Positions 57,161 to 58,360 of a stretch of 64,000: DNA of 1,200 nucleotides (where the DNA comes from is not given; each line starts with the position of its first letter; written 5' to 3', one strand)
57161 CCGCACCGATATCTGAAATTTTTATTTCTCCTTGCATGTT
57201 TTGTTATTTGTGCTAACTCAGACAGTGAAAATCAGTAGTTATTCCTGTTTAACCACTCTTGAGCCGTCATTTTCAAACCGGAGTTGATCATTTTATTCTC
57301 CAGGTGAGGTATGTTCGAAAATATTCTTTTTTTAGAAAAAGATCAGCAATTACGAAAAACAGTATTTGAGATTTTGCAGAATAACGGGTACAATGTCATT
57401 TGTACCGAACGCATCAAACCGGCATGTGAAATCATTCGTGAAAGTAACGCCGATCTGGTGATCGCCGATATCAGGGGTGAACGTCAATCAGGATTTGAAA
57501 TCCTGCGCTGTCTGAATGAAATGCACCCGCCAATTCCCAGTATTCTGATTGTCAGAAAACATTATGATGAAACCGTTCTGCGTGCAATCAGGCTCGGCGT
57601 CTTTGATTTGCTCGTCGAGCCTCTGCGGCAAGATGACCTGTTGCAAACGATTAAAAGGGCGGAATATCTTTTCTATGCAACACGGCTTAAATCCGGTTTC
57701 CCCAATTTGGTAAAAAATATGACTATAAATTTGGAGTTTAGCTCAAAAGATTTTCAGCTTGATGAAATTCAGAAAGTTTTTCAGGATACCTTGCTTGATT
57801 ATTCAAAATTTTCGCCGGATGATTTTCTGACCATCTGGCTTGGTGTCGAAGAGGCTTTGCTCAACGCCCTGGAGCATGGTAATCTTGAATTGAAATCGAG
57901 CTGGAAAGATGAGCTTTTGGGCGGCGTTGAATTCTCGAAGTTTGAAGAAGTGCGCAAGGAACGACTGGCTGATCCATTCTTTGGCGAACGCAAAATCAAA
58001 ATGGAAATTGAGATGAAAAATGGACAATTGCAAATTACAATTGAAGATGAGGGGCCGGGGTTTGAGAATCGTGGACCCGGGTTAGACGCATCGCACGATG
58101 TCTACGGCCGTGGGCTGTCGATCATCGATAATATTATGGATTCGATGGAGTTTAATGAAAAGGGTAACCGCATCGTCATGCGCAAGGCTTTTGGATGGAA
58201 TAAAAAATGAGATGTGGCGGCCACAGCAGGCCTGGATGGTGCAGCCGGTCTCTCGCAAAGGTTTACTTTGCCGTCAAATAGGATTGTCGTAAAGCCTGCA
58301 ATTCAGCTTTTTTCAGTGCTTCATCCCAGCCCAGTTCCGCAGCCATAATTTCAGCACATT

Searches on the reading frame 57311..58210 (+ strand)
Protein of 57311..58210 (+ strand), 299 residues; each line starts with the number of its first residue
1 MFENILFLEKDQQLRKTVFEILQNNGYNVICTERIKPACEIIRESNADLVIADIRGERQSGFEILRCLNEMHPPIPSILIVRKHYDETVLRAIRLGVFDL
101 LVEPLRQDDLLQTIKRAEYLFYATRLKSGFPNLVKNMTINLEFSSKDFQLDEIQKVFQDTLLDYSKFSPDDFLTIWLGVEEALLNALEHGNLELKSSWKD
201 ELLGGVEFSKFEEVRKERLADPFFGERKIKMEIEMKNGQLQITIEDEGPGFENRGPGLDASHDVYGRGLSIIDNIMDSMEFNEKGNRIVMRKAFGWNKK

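Call 24: search_protein_families(library=pfam, proteins=[window:57311-58210:+], max_evalue=0.0001)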
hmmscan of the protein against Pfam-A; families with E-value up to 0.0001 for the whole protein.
window:57311-58210:+ (299 aa): 2 families
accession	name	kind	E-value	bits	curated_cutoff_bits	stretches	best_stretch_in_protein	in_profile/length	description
PF13581.12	HATPase_c_2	-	1.1e-15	58.2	27.4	1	145-292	3-127/127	Histidine kinase-like ATPase domain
PF00072.30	Response_reg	-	5e-14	52.8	30.2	1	5-115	1-111/111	Response regulator receiver domain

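Call 75: search_protein_families(library=ncbifam, proteins=[window:57311-58210:+], max_evalue=0.00001)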
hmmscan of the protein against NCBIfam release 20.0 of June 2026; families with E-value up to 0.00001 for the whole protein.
window:57311-58210:+ (299 aa): 38 families (the best 25 are shown)
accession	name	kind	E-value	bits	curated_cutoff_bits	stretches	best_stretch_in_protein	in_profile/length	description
NF051870.1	NAssimRespRegNtrX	equivalog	3.5e-14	52.5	600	1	4-155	3-153/452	nitrogen assimilation response regulator NtrX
NF008469.0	PRK11361.1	equivalog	3.3e-12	45.9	714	1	3-118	5-120/461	acetoacetate metabolism transcriptional regulator AtoC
NF045505.1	RR_RssB_Pseudo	equivalog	1.1e-11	44.4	700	1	5-117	8-121/394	two-component system response regulator RssB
NF011695.0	PRK15115.1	equivalog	4.3e-11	42.2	763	1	4-117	8-121/445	two-component system response regulator GlrR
NF007689.0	PRK10365.1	equivalog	6.4e-11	41.7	760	1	9-117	12-120/441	sigma-54-dependent response regulator transcription factor ZraR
TIGR01818.1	ntrC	equivalog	1.8e-10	40.2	558.6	1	6-118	2-114/463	nitrogen regulation protein NR(I)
NF006900.1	PRK09390.1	equivalog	2.5e-10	40.2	255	1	5-117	7-119/203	response regulator FixJ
TIGR02154.1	PhoB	equivalog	3.4e-10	39.6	296.2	1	3-115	3-117/226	phosphate regulon transcriptional regulator PhoB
NF047793.1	ResRegPgtA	equivalog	4.3e-10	39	650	1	4-117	7-120/414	two-component system response regulator PgtA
NF007969.0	PRK10693.1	equivalog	2.6e-09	36.6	329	1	4-111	9-116/337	two-component system response regulator RssB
NF045914.1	RespRegNblR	equivalog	6.2e-09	35.8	300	1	4-140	8-144/228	response regulator transcription factor NblR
NF052313.1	T9SS_RR_PorX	equivalog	8e-09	34.8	300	1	4-117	2-115/513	T9SS response regulator signal transducer PorX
NF008296.0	PRK11083.1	equivalog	1.2e-08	34.6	273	1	3-112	4-112/228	two-component system response regulator CreB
NF051850.1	RespRegRprY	equivalog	1.4e-08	34.4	370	1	4-114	6-116/234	response regulator transcription factor RprY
TIGR03787.1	marine_sort_RR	equivalog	2.8e-08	33.5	335.7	1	4-114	2-114/227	proteobacterial dedicated sortase system response regulator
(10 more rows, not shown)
